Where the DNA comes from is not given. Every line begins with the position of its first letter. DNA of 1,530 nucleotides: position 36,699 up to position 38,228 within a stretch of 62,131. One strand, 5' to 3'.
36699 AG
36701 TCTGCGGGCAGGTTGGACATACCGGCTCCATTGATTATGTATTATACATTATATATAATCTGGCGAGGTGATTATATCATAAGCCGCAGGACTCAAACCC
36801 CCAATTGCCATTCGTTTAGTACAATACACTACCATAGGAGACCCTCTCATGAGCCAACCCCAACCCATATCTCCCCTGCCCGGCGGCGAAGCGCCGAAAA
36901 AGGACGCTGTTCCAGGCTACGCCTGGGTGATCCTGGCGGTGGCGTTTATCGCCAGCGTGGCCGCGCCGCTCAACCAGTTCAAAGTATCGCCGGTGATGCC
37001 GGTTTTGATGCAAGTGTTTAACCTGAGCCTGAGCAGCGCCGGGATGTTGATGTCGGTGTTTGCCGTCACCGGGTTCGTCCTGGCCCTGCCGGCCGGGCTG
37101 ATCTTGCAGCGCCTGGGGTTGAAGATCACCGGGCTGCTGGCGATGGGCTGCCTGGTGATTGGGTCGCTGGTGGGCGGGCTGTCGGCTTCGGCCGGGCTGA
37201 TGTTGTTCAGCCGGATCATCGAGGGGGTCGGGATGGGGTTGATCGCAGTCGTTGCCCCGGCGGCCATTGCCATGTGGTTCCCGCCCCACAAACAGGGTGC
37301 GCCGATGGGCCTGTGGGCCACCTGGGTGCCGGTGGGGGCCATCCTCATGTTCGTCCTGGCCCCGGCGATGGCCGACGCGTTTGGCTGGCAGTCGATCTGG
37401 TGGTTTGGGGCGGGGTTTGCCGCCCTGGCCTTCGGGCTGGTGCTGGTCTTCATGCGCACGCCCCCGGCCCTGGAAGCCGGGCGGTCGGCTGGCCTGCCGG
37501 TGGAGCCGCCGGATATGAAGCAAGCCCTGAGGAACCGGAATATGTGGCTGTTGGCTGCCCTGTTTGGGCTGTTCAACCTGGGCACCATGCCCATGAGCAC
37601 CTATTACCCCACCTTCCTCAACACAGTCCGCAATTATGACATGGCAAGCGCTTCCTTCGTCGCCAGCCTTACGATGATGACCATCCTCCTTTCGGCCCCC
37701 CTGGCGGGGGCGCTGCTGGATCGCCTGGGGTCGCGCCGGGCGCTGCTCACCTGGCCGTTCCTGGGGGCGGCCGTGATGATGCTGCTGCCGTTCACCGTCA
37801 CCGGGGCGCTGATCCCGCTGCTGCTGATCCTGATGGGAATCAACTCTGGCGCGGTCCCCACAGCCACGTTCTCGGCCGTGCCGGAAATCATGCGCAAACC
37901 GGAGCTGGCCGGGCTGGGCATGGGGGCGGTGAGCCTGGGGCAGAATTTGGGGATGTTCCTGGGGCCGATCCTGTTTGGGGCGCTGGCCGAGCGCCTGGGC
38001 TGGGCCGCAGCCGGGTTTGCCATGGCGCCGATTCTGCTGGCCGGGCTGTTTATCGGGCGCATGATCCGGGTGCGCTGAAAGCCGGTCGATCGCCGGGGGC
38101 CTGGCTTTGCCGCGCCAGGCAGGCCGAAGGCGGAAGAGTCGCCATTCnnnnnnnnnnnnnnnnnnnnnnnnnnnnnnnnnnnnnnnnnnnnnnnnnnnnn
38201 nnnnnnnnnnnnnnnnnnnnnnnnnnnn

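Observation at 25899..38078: Four divergent pyrrolysine-free MttB methyltransferases interleaved with a peptidase and an amidohydrolase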

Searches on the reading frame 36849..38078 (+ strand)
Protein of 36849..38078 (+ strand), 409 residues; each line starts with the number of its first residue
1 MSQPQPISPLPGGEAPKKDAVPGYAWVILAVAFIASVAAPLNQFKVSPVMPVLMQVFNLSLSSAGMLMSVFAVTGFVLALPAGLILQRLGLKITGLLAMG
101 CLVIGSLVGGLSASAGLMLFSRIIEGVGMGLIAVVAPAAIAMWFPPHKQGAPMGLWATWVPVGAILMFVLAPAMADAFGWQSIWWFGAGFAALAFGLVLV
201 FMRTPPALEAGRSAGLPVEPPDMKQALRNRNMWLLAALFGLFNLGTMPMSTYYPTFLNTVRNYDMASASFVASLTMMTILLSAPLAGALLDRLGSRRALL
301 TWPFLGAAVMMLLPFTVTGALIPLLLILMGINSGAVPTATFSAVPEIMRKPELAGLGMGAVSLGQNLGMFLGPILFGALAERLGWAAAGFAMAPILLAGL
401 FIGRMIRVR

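Call 3: search_protein_families(library=pfam, proteins=[window:36849-38078:+])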
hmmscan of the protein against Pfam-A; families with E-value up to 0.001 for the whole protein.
window:36849-38078:+ (409 aa): 3 families
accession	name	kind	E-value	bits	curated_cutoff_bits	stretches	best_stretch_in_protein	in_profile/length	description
PF07690.21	MFS_1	-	1.6e-51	175.7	33.4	2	33-276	2-248/347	Major Facilitator Superfamily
PF00083.30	Sugar_tr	-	5e-10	39.3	22.3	1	31-201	16-191/452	Sugar (and other) transporter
PF13347.12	MFS_2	-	2.1e-05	23.7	27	1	164-338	147-331/427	MFS/sugar transport protein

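Call 4: search_protein_families(library=ncbifam, proteins=[window:36849-38078:+])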
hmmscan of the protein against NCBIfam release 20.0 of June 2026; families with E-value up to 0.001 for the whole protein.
window:36849-38078:+ (409 aa): 29 families (the best 25 are shown)
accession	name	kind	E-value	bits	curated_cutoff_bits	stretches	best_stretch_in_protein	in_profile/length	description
TIGR00893.1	2A0114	subfamily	2.1e-25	89.5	395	1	45-401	12-393/399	D-galactonate transporter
NF049980.1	SfMCT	equivalog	2.8e-17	62.5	320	1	51-395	26-377/378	L-lactate MFS transporter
TIGR00880.1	2_A_01_02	superfamily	5.5e-16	59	131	2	65-203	1-139/141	multidrug resistance protein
TIGR00886.1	2A0108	subfamily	7.1e-16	58.2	311.7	1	33-368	7-367/368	NarK family nitrate/nitrite MFS transporter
TIGR00711.1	efflux_EmrB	subfamily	1.2e-14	53.9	230.2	1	29-187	4-162/485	DHA2 family efflux MFS transporter permease subunit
NF038246.1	bile_salt_MFS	equivalog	2.2e-12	46.6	400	1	46-393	24-390/408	conjugated bile salt MFS transporter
TIGR00896.1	CynX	subfamily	1.7e-11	43.8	406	1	45-381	18-347/355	CynX/NimT family MFS transporter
TIGR00895.1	2A0115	subfamily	2.7e-11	43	418.55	1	20-201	10-191/398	aromatic acid/H+ symport family MFS transporter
TIGR00894.1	2A0114euk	subfamily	3.7e-11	42.2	626.45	2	52-202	66-219/465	Na(+)-dependent inorganic phosphate cotransporter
TIGR00881.1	2A0104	subfamily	4.8e-11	42.3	407.75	1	47-387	15-377/379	phosphoglycerate transporter protein PgtP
TIGR00890.1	2A0111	subfamily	6e-11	41.9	374.85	1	26-401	2-376/377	oxalate/formate antiport family MFS transporter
NF007256.0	PRK09705.1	subfamily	3.2e-09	36.3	312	1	45-355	27-328/393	cyanate transporter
NF033135.1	cmx_cmrA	equivalog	4e-07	29.4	400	1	38-384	14-354/374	Cmx/CmrA family chloramphenicol efflux MFS transporter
NF038077.1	MFS_export_MxcK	equivalog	1.7e-06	27.3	525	1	42-351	26-338/405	myxochelin export MFS transporter MxcK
NF000218.1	FexA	exception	3.1e-06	26.1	900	1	39-191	33-185/475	chloramphenicol/florfenicol efflux MFS transporter FexA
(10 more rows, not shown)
